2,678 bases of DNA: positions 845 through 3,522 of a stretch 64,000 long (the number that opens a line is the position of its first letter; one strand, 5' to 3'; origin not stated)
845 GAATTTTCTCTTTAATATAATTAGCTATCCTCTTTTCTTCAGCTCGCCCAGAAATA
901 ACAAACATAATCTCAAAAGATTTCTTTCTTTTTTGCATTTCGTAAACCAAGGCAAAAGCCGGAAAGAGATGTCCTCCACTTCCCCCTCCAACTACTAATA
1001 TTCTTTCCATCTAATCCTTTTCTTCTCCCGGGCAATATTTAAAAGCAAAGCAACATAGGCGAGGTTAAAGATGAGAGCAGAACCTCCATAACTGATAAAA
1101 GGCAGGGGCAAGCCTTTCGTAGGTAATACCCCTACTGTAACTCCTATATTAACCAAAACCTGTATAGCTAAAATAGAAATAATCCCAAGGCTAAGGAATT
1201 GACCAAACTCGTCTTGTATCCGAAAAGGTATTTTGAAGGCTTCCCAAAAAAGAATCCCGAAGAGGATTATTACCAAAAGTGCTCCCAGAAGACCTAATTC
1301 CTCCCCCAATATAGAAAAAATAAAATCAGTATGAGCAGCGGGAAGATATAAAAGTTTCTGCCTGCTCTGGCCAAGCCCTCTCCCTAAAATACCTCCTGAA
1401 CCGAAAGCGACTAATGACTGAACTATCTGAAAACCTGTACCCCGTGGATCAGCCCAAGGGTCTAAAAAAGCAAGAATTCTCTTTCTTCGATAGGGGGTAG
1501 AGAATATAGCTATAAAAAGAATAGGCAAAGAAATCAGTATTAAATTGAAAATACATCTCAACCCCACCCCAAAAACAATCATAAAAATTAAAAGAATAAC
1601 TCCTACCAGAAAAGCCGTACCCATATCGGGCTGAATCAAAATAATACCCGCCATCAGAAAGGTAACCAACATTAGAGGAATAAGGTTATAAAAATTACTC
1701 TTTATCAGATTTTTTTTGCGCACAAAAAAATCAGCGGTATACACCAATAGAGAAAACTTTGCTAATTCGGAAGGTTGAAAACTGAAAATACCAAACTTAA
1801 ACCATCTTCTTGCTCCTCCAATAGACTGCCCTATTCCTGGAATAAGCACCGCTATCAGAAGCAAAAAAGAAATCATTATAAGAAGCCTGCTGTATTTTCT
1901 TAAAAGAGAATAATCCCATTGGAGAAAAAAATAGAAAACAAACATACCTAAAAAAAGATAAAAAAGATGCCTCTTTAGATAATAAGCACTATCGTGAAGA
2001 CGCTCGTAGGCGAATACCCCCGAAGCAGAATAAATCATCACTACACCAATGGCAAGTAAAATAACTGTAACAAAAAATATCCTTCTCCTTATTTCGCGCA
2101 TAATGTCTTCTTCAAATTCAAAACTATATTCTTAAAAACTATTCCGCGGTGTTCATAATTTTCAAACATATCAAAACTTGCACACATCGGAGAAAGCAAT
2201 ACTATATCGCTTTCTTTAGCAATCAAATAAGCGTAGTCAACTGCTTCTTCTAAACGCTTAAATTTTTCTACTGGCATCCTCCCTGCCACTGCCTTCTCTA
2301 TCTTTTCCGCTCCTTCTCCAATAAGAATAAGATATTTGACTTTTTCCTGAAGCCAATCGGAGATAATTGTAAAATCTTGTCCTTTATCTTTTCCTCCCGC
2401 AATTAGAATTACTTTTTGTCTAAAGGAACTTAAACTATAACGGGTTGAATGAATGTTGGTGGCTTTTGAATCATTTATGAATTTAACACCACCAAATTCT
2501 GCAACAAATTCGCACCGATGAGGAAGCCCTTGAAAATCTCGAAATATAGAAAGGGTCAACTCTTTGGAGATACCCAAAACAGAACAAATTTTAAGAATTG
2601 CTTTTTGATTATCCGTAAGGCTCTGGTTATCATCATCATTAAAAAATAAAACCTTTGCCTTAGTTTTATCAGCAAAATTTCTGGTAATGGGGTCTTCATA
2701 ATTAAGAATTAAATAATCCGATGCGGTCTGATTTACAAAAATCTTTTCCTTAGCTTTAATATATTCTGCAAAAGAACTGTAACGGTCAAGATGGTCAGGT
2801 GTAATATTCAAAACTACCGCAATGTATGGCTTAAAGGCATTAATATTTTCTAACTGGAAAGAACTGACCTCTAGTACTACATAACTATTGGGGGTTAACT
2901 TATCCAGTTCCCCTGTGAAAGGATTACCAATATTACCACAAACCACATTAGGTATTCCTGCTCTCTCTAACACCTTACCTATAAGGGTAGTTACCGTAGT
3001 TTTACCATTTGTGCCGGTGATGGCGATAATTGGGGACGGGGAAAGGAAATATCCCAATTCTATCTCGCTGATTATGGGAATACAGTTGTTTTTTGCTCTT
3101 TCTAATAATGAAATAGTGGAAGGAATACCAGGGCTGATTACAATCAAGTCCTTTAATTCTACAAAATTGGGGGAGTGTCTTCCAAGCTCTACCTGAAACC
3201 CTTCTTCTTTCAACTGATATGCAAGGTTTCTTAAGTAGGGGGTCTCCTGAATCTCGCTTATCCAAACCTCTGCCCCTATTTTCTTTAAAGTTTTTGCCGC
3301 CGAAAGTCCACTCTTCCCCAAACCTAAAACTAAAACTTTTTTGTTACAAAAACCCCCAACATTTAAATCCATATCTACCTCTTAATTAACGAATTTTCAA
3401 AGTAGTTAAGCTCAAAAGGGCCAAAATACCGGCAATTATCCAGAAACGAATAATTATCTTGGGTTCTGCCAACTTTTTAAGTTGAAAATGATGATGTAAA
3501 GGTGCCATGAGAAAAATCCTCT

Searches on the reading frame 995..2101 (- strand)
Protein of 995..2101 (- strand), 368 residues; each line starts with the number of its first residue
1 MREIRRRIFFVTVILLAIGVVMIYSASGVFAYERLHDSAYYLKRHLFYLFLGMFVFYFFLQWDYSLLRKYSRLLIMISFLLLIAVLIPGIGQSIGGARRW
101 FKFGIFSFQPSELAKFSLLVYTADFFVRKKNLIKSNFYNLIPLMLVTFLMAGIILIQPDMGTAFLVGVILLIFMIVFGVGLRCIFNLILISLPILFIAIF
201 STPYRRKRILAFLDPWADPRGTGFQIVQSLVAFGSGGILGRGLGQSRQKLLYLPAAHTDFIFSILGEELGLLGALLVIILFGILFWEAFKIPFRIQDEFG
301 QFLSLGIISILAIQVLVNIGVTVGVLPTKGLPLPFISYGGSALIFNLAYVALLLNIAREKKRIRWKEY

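Call 33: search_protein_families(library=pfam, proteins=[window:995-2101:-], max_evalue=0.00001)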
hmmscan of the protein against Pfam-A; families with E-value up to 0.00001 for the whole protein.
window:995-2101:- (368 aa): 1 family
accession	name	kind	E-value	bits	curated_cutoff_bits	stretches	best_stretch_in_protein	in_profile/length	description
PF01098.24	FTSW_RODA_SPOVE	-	2.2e-115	385.9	26.4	1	8-361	3-355/356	Cell cycle protein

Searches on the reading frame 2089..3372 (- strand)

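Call 33: search_protein_families(library=pfam, proteins=[window:2089-3372:-], max_evalue=0.00001)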
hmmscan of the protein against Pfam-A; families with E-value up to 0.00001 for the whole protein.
window:2089-3372:- (427 aa): 3 families
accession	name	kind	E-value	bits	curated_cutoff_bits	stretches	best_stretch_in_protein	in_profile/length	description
PF08245.18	Mur_ligase_M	-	5.1e-28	98.8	24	1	118-251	1-152/200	Mur ligase middle domain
PF02875.26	Mur_ligase_C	-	2e-17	64.7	28.4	1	285-395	1-125/127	Mur ligase, glutamate ligase domain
PF21799.2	MurD-like_N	-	2.4e-11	44.2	27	1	11-101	1-87/88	Mur ligase MurD-like, N-terminal domain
